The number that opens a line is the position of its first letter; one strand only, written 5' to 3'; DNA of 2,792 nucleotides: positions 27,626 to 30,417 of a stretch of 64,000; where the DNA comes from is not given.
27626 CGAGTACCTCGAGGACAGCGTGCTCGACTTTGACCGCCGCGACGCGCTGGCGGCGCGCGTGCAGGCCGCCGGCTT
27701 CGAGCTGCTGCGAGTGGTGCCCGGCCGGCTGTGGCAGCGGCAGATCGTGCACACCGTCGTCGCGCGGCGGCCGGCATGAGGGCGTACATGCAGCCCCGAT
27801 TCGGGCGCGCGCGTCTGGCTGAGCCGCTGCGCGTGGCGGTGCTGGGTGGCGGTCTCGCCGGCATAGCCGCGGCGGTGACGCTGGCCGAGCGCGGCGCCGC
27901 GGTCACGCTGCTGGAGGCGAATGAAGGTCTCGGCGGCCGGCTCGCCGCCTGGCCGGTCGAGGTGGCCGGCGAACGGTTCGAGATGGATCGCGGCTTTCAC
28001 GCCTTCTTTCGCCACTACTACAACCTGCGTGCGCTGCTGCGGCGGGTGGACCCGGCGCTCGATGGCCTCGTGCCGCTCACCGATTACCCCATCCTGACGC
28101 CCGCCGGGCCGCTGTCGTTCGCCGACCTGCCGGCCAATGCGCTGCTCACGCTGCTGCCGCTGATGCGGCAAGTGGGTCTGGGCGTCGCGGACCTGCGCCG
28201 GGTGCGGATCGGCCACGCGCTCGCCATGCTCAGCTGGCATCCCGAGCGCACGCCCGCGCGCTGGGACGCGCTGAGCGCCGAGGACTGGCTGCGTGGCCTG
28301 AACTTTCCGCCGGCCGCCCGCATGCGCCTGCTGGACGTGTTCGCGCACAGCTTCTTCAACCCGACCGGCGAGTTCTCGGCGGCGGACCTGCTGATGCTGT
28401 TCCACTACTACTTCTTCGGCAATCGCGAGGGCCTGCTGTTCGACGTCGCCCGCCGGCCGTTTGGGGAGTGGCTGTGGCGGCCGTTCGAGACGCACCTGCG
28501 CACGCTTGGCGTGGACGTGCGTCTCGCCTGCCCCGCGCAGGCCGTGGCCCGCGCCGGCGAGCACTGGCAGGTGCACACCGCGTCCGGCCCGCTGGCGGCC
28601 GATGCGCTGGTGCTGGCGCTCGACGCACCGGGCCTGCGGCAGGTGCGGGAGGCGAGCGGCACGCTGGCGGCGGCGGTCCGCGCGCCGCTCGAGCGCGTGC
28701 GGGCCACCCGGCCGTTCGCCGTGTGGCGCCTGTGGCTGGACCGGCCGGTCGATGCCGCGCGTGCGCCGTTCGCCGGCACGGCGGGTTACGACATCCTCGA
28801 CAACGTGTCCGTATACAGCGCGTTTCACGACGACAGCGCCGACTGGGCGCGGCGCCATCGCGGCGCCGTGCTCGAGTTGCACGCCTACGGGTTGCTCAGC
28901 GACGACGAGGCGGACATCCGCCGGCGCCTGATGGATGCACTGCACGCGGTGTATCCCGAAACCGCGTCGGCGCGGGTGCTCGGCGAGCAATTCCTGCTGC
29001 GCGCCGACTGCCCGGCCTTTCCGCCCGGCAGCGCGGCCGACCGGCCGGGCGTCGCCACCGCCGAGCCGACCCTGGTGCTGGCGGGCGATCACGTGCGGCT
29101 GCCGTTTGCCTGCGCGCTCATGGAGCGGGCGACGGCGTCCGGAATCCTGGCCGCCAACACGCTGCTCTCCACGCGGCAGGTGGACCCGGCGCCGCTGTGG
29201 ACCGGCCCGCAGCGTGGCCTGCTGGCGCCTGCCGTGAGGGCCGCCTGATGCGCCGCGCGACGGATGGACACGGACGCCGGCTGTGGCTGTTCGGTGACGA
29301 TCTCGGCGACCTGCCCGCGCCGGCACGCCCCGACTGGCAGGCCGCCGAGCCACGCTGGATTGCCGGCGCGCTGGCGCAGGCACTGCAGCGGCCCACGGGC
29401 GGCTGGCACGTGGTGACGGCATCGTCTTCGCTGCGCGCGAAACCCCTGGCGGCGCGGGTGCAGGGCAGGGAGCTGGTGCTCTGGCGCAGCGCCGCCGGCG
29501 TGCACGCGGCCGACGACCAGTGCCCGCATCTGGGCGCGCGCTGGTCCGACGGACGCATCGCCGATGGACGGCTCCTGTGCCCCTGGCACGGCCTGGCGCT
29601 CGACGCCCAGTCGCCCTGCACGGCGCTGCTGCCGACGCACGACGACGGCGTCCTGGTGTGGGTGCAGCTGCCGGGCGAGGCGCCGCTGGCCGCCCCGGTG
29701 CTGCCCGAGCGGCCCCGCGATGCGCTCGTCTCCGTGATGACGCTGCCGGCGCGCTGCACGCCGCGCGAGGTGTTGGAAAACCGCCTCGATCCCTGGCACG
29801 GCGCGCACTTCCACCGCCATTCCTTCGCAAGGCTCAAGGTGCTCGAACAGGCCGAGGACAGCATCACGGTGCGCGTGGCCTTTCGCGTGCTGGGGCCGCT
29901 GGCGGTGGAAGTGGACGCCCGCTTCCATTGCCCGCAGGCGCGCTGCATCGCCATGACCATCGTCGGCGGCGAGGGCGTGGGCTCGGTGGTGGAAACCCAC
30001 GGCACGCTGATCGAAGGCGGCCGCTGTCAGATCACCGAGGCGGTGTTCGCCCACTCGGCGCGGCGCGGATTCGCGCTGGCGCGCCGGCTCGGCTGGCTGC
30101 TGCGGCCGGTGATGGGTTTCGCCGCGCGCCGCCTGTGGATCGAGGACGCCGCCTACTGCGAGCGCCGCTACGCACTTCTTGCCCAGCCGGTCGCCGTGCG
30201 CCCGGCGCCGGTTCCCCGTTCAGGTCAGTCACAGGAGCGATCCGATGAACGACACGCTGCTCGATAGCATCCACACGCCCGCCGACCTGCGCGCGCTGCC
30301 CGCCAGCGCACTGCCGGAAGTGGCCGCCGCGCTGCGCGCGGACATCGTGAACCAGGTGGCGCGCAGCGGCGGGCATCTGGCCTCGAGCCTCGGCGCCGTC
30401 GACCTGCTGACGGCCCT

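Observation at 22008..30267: Predicted aryl-carotenoid (isorenieratene-type) pathway with actinobacterial crtT-crtU-crtV in an apparently non-phototrophic proteobacterium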

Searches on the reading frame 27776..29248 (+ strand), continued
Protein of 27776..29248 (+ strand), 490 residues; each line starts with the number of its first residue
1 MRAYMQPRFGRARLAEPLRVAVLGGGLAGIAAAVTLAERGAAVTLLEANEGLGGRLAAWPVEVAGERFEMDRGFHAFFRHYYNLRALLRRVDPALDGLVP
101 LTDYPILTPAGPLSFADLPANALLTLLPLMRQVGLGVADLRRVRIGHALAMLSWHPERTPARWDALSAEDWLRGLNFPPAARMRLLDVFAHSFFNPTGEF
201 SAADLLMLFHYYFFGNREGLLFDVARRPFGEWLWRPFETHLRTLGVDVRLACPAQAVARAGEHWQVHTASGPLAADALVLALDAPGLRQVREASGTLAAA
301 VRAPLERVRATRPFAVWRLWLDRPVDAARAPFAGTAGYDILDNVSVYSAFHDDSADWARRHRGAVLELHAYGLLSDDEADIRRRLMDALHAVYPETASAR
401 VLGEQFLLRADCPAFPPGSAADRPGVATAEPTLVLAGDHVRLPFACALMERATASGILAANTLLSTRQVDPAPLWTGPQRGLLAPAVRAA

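Call 24: search_protein_families(library=pfam, proteins=[L082:7839-9392:+, L082:9432-10448:-, L082:7111-7839:+, L083:5785-7689:+, L084:5770-7722:+, P0065], max_evalue=0.00001)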
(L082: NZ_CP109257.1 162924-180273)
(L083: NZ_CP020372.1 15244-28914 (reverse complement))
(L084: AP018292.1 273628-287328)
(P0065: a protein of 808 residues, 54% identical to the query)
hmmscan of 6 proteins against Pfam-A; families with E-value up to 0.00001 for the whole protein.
L082:7839-9392:+ (517 aa): 5 families
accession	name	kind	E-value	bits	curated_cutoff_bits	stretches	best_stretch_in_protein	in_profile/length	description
PF01593.30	Amino_oxidase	-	3.2e-46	159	19.8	1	44-487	1-443/443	Flavin containing amine oxidoreductase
PF13450.12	NAD_binding_8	-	6.1e-13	49.3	21.9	1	39-108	1-67/68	NAD(P)-binding Rossmann-like domain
PF01266.30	DAO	-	1.7e-10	41.4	27.9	1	37-433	2-312/353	FAD dependent oxidoreductase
PF12831.13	FAD_oxidored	-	2.9e-08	33.9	27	1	37-87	2-52/416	FAD dependent oxidoreductase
PF07992.20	Pyr_redox_2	-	6.5e-07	29.5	26.1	0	37-67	3-33/291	Pyridine nucleotide-disulphide oxidoreductase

L082:9432-10448:- (338 aa): 2 families
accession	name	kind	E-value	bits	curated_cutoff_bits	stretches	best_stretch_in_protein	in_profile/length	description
PF19299.5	DUF5914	-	4e-94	313.9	27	1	149-334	2-184/185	Domain of unknown function (DUF5914)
PF00355.32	Rieske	-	1.2e-14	54.4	20.3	1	53-122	1-70/88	Rieske [2Fe-2S] domain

L082:7111-7839:+ (242 aa): 6 families
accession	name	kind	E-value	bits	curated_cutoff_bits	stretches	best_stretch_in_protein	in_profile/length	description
PF01209.24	Ubie_methyltran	-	2.6e-20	73.2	20.1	1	9-216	9-218/233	ubiE/COQ5 methyltransferase family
PF08241.18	Methyltransf_11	-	1.6e-18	67.5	21.2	1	53-149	1-94/95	Methyltransferase domain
PF13649.12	Methyltransf_25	-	7e-18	65.5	27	1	52-146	1-97/97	Methyltransferase domain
PF08242.18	Methyltransf_12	-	9.5e-18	65.2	30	1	53-148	1-98/98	Methyltransferase domain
PF13489.12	Methyltransf_23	-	1e-14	55.1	27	1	40-214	15-162/164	Methyltransferase domain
PF13847.12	Methyltransf_31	-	2e-13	50.7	27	1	48-160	3-114/145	Methyltransferase domain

L083:5785-7689:+ (634 aa): 6 families
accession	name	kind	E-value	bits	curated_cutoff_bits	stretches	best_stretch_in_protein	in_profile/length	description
PF01593.30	Amino_oxidase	-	1.4e-24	87.6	19.8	2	62-247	1-186/443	Flavin containing amine oxidoreductase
PF13450.12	NAD_binding_8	-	2.3e-13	50.7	21.9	1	57-125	1-67/68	NAD(P)-binding Rossmann-like domain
PF00355.32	Rieske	-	6.7e-11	42.4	20.3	1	329-392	20-84/88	Rieske [2Fe-2S] domain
PF12831.13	FAD_oxidored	-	8.9e-10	38.9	27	1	55-116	2-64/416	FAD dependent oxidoreductase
PF01266.30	DAO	-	1.2e-08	35.3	27.9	1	54-89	1-36/353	FAD dependent oxidoreductase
PF00890.30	FAD_binding_2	-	2.1e-07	31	20.4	1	55-90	2-37/414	FAD binding domain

L084:5770-7722:+ (650 aa): 10 families
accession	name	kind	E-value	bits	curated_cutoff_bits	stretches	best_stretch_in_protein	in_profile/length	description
PF01593.30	Amino_oxidase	-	2e-39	136.5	19.8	2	67-322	1-247/443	Flavin containing amine oxidoreductase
PF13450.12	NAD_binding_8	-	1.4e-17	64.2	21.9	1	62-130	1-67/68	NAD(P)-binding Rossmann-like domain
PF01266.30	DAO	-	8.1e-11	42.5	27.9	1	60-93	2-35/353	FAD dependent oxidoreductase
PF00355.32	Rieske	-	5.1e-09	36.4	20.3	1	346-403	27-86/88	Rieske [2Fe-2S] domain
PF00890.30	FAD_binding_2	-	3.8e-08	33.4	20.4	1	60-97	2-39/414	FAD binding domain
PF03486.20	HI0933_like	-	2e-07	31.2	50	1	59-97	2-40/244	HI0933-like protein Rossmann domain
PF12831.13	FAD_oxidored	-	3.7e-07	30.2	27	1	60-107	2-49/416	FAD dependent oxidoreductase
PF07992.20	Pyr_redox_2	-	3.2e-06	27.2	26.1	0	58-93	143-178/291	Pyridine nucleotide-disulphide oxidoreductase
PF00070.33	Pyr_redox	-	5.8e-06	27.2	22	0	60-93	2-35/82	Pyridine nucleotide-disulphide oxidoreductase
PF01946.23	Thi4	-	7.7e-06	25.7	26.2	0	59-96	19-57/235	Thi4 family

P0065 (808 aa): 6 families
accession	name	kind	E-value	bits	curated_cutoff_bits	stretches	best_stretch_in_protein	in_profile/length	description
PF19299.5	DUF5914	-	3.8e-71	239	27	1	634-806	2-184/185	Domain of unknown function (DUF5914)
PF01593.30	Amino_oxidase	-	1e-27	98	19.8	1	33-471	1-440/443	Flavin containing amine oxidoreductase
PF13450.12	NAD_binding_8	-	8.2e-14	52.1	21.9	1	28-97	1-67/68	NAD(P)-binding Rossmann-like domain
PF00355.32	Rieske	-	1.3e-12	47.8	20.3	1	543-609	2-70/88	Rieske [2Fe-2S] domain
PF01266.30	DAO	-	3.5e-10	40.4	27.9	1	26-96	2-72/353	FAD dependent oxidoreductase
PF12831.13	FAD_oxidored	-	1e-06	28.7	27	1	27-63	3-39/416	FAD dependent oxidoreductase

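Call 38: get_annotated_region(hit=H13, flank=7000)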
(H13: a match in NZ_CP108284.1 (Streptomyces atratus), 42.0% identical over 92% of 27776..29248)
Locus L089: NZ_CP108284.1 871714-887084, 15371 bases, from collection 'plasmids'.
description: Streptomyces atratus strain NBC_00041 plasmid unnamed1, complete sequence
organism: Streptomyces atratus (NCBI taxid 1893)
taxonomy: Bacteria; Actinomycetota; Actinomycetes; Kitasatosporales; Streptomycetaceae; Streptomyces; Streptomyces atratus
host: -; source: -; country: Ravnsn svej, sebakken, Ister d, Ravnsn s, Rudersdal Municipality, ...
typing (MOB-suite, as given by PLSDB): non-mobilizable
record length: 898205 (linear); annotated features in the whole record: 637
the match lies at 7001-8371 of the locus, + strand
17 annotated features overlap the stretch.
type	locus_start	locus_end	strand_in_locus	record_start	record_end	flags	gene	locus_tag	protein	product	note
CDS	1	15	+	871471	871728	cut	-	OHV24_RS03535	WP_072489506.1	hypothetical protein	-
CDS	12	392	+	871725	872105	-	-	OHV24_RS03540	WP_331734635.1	hypothetical protein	-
CDS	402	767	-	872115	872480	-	-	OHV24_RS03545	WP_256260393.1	hypothetical protein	-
CDS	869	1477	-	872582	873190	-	-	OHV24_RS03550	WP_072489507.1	sigma-70 family RNA polymerase sigma factor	GO:0006352 - DNA-templated transcription initiation [Evidence IEA]; GO:0006355 - regulation of DNA-templated ...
CDS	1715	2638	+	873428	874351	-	-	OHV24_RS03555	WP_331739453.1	MerR family transcriptional regulator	GO:0006355 - regulation of DNA-templated transcription [Evidence IEA]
CDS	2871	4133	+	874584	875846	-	-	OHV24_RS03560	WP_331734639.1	NAD(P)/FAD-dependent oxidoreductase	-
CDS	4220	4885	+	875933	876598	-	-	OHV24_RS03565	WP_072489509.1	SDR family NAD(P)-dependent oxidoreductase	-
CDS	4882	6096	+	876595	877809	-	-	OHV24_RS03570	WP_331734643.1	lycopene cyclase family protein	-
CDS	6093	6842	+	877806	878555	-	-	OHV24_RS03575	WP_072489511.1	methyltransferase domain-containing protein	-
CDS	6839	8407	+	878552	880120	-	-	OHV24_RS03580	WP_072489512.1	FAD-dependent oxidoreductase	-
CDS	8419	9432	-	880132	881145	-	-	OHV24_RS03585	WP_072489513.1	DUF5914 domain-containing protein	-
CDS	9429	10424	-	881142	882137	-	-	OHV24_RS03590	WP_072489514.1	phytoene/squalene synthase family protein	GO:0008299 - isoprenoid biosynthetic process [Evidence IEA]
CDS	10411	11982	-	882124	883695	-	crtI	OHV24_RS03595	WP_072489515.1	phytoene desaturase family protein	GO:0016117 - carotenoid biosynthetic process [Evidence IEA]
CDS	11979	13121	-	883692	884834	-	-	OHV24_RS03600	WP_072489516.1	polyprenyl synthetase family protein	-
CDS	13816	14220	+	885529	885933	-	-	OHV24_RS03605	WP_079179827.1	IS3 family transposase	-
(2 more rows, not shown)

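Call 39: get_annotated_region(hit=H11, flank=7000)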
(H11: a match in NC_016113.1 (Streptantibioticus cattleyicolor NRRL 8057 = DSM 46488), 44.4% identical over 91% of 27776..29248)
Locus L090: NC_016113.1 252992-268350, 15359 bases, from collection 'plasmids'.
description: Streptantibioticus cattleyicolor NRRL 8057 = DSM 46488 plasmid pSCAT, complete sequence
organism: Streptantibioticus cattleyicolor NRRL 8057 = DSM 46488 (NCBI taxid 1003195)
taxonomy: Bacteria; Actinomycetota; Actinomycetes; Kitasatosporales; Streptomycetaceae; Streptantibioticus; Streptantibioticus cattleyicolor; Streptantibioticus cattleyicolor NRRL 8057 = DSM 46488
host: -; source: -; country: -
typing (MOB-suite, as given by PLSDB): mobilizable; relaxase MOBP
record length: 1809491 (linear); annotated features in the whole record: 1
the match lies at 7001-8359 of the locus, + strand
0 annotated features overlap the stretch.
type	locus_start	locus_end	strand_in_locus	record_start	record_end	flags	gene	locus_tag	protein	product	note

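Call 49: list_cluster_members(proteins=[P0009, P0008])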
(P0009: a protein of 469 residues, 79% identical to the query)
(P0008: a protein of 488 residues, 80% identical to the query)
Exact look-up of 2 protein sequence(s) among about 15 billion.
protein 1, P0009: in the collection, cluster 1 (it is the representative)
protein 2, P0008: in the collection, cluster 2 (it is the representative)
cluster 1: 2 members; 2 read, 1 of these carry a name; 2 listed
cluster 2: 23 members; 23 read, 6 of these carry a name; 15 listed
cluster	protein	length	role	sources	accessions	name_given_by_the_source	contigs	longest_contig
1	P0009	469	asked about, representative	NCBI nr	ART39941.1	J13 [uncultured bacterium]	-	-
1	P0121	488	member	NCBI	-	-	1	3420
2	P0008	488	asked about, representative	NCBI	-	-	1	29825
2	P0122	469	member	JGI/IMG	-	isorenieratene synthase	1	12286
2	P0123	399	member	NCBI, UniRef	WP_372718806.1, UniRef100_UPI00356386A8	FAD-dependent oxidoreductase, partial [Immundisolibacter sp.] | FAD-dependent oxidoreductase n=1 Tax=Immundisolibacter sp. TaxID=1934948 ...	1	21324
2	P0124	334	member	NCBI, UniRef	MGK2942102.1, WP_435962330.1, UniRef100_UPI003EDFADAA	MAG: FAD-dependent oxidoreductase, partial [Immundisolibacter sp.] | FAD-dependent oxidoreductase n=1 Tax=Immundisolibacter sp. TaxID=1934948 ...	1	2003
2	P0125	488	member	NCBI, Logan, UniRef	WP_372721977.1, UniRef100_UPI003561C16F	FAD-dependent oxidoreductase [Immundisolibacter sp.] | FAD-dependent oxidoreductase n=2 Tax=Immundisolibacter sp. TaxID=1934948 ...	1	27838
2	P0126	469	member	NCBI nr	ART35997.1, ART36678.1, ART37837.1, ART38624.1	B516 [uncultured bacterium]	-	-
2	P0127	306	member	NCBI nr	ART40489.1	K795 [uncultured bacterium]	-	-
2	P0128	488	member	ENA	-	-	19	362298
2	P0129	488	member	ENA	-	-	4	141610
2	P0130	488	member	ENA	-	-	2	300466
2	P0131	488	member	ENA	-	-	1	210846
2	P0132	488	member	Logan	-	-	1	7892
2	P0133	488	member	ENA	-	-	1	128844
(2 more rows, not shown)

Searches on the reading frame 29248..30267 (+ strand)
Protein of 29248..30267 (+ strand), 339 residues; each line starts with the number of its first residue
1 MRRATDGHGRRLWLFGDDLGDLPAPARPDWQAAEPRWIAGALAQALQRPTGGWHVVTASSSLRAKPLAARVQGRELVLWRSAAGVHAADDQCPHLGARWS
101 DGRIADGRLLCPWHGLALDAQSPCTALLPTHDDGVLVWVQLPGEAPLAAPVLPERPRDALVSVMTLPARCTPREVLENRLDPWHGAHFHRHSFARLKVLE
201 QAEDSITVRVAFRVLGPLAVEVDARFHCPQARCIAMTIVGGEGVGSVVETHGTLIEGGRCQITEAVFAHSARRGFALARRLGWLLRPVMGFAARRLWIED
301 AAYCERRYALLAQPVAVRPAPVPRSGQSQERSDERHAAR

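Call 5: search_protein_families(library=pfam, proteins=[window:29248-30267:+])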
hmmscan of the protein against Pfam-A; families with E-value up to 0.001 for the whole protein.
window:29248-30267:+ (339 aa): 2 families
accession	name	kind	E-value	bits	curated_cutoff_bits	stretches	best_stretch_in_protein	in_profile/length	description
PF19299.5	DUF5914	-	2e-63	213.8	27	1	142-311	2-181/185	Domain of unknown function (DUF5914)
PF00355.32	Rieske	-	4.5e-14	52.6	20.3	1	53-127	2-78/88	Rieske [2Fe-2S] domain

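Call 6: search_protein_families(library=ncbifam, proteins=[window:29248-30267:+])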
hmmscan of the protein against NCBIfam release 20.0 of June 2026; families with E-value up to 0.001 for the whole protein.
window:29248-30267:+ (339 aa): 2 families
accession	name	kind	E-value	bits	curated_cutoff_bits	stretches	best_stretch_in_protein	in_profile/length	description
NF041683.1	ant_diox_AndAb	equivalog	1e-06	28.9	150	1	53-120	2-70/100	anthranilate 1,2-dioxygenase ferredoxin subunit AndAb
NF052579.1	BetMthstMoxSdmAMthl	equivalog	3.5e-06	26.2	600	1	53-127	18-94/351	4beta-methylsterol monooxygenase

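Call 56: search_solved_structures(query=A2, max_evalue=1)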
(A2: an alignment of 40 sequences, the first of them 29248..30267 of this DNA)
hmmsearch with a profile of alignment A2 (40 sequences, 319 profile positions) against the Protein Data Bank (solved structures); distinct sequences matched with E-value up to 1: 37.
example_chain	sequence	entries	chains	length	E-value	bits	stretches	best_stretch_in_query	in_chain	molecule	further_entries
6wn3_A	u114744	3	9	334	5.7e-12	48.7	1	49-132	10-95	SxtT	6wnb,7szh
6wnc_A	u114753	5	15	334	7.9e-12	48.2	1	49-132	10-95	SxtDIOX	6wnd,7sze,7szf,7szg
3gb4_A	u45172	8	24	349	1e-10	44.6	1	49-124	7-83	DdmC | Dicamba O-demethylase, oxygenase component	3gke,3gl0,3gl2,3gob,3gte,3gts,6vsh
4qdf_B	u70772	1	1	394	8.7e-10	41.5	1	42-125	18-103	3-ketosteroid 9alpha-hydroxylase oxygenase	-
4qdc_A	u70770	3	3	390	1.1e-08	37.9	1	42-123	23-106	3-ketosteroid 9alpha-hydroxylase oxygenase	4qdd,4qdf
2zyl_A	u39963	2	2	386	2e-08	37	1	47-126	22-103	POSSIBLE OXIDOREDUCTASE | 3-ketosteroid-9-alpha-monooxygenase oxygenase subunit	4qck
7fhr_A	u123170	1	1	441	3.2e-07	33.1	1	60-131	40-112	Putative Phthalate 4,5-dioxygenase, subunit alpha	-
7qwt_A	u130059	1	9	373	3.8e-07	32.8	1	48-126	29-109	Rieske (2Fe-2S) domain protein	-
7fjl_A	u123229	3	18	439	1e-06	31.4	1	55-121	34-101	Rieske (2Fe-2S) domain protein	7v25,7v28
6icp_A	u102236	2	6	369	1.1e-06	31.3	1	63-124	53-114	Methylxanthine N1-demethylase NdmA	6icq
6ick_A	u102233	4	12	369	1.1e-06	31.3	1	63-124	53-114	Methylxanthine N1-demethylase NdmA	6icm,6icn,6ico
6icl_A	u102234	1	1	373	1.2e-06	31.2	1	59-124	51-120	Methylxanthine N3-demethylase NdmB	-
8jng_A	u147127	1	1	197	6.5e-06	28.8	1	42-113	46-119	Methanesulfonate monooxygenase ferredoxin subunit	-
1vck_A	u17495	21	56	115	1.6e-05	27.5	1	51-117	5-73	ferredoxin component of carbazole | Ferredoxin CarAc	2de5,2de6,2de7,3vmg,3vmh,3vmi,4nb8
3d89_A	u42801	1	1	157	3.2e-05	26.5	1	53-117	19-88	Rieske domain-containing protein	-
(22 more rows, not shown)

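Call 70: predict_structure(alignment_id=A2)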
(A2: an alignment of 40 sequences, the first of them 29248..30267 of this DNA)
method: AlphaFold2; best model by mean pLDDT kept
length: 339 residues; sequences in the alignment: 40
mean_pLDDT: 92.2   pTM: 0.87
mean pLDDT of the five models: 92.2, 92.0, 91.6, 90.9, 90.7
residues with pLDDT >= 90: 278; 70-90: 45; 50-70: 12; < 50: 4
segments of 3 or more residues with pLDDT < 50: 336-339
pLDDT, mean of each block of 10 residues (from residue 1): 92 95 80 90 98 98 95 98 97 95 96 95 91 98 97 96 97 97 85 92 95 95 97 98 97 97 97 94 94 92 96 81 66 51
secondary structure, 60 per line:
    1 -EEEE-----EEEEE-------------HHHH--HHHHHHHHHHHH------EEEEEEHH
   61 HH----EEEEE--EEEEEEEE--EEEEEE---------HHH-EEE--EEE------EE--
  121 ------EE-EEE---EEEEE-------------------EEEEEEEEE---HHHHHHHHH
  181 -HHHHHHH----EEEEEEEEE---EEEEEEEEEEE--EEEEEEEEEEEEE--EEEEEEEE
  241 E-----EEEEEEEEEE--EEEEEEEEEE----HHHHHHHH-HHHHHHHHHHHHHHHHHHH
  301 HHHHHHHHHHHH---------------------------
elements in order: E2-5 E11-15 H29-32 H35-46 E53-58 H59-62 E67-71 E74-81 E84-89 E103-105 E108-110 E130-132 E136-140 E160-168 H172-180 H182-188 E193-201 E205-215 E218-230 E233-241 E247-256 E259-268 H273-280 H282-312

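Call 73: fold_search(model_id=the predicted structure, library=pdb)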
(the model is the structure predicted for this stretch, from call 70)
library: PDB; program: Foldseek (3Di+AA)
matches with E <= 10: 1309; with E <= 0.001: 249
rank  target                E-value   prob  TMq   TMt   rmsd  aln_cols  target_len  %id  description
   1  6wnd_C                1.1e-12  1.00  0.57  0.59   6.8       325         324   18  Structure of the Rieske non-heme iron oxygenase GxtA with dideoxysaxitoxin bound (released 2020-06-17)
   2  6wnc_C                1.4e-12  1.00  0.57  0.59   6.6       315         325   17  Structure of the Rieske non-heme iron oxygenase GxtA (released 2020-06-17)
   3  6wnb_A                1.6e-12  1.00  0.54  0.57   5.4       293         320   18  Structure of the Rieske non-heme iron oxygenase SxtT with dideoxysaxitoxin bound (released 2020-06-17)
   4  7szg_A                1.8e-12  1.00  0.54  0.58   6.9       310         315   18  Structure of the Rieske Non-heme Iron Oxygenase GxtA Pressurized with Xenon (released 2022-01-19)
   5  6wnd_B                2.0e-12  1.00  0.55  0.58   6.8       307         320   18  Structure of the Rieske non-heme iron oxygenase GxtA with dideoxysaxitoxin bound (released 2020-06-17)
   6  6wnb_C                2.3e-12  1.00  0.53  0.56   5.5       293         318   18  Structure of the Rieske non-heme iron oxygenase SxtT with dideoxysaxitoxin bound (released 2020-06-17)
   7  6wn3_B                3.0e-12  1.00  0.52  0.54   6.2       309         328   18  Structure of the Rieske non-heme iron oxygenase SxtT (released 2020-06-17)
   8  2zyl                  3.2e-12  1.00  0.55  0.52   5.6       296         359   16  Crystal structure of 3-ketosteroid-9-alpha-hydroxylase (KshA) from M. tuberculosis (released 2009-03-03)
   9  6wnb_B                3.2e-12  1.00  0.53  0.54   5.8       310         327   18  Structure of the Rieske non-heme iron oxygenase SxtT with dideoxysaxitoxin bound (released 2020-06-17)
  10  7szg_B                3.4e-12  1.00  0.55  0.59   6.8       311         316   19  Structure of the Rieske Non-heme Iron Oxygenase GxtA Pressurized with Xenon (released 2022-01-19)
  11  3gob_A                4.0e-12  1.00  0.57  0.56   5.7       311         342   21  Crystal Structure of Dicamba Monooxygenase with Non-heme Cobalt and DCSA (released 2009-07-28)
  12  7szf_B                4.5e-12  1.00  0.55  0.58   6.8       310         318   18  Structure of the Rieske Non-heme Iron Oxygenase GxtA with beta-Saxitoxinol Bound (released 2022-01-19)
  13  6wn3_A                4.7e-12  1.00  0.52  0.54   6.1       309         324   18  Structure of the Rieske non-heme iron oxygenase SxtT (released 2020-06-17)
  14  7szh_B                5.0e-12  1.00  0.52  0.53   6.4       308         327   18  Structure of the Rieske Non-heme Iron Oxygenase SxtT with beta-saxitoxinol Bound (released 2022-01-19)
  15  6wnd_A                5.3e-12  1.00  0.54  0.58   6.8       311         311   18  Structure of the Rieske non-heme iron oxygenase GxtA with dideoxysaxitoxin bound (released 2020-06-17)
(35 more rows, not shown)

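Call 84: search_protein_representatives(protein=window:29248-30267:+)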
Query: 339 residues. Proteins with E-value up to 0.001 (for the whole library): 3857; up to 1e-10: 274; up to 1e-30: 53. The best 150 are listed.
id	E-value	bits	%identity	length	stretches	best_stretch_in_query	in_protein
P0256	1.8e-84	300.3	53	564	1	10-310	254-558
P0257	1.3e-83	297.4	53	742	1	26-322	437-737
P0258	2.1e-82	293.5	50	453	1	25-320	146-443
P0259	4.4e-80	285.9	52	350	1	24-311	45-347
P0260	5.6e-80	285.5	50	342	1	6-308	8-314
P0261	2.0e-78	280.4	57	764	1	8-254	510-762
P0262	1.8e-75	270.7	48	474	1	10-294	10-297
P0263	3.3e-72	259.9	44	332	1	22-310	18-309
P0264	1.1e-70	254.9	46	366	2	148-312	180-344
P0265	1.8e-70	254.3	50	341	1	21-310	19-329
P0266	2.7e-68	247.1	47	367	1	17-308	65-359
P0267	2.9e-68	247.0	49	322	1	26-311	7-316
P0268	4.0e-68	246.5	51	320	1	24-274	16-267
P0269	4.3e-66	239.9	45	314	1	24-311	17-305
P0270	5.7e-66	239.5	51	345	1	26-310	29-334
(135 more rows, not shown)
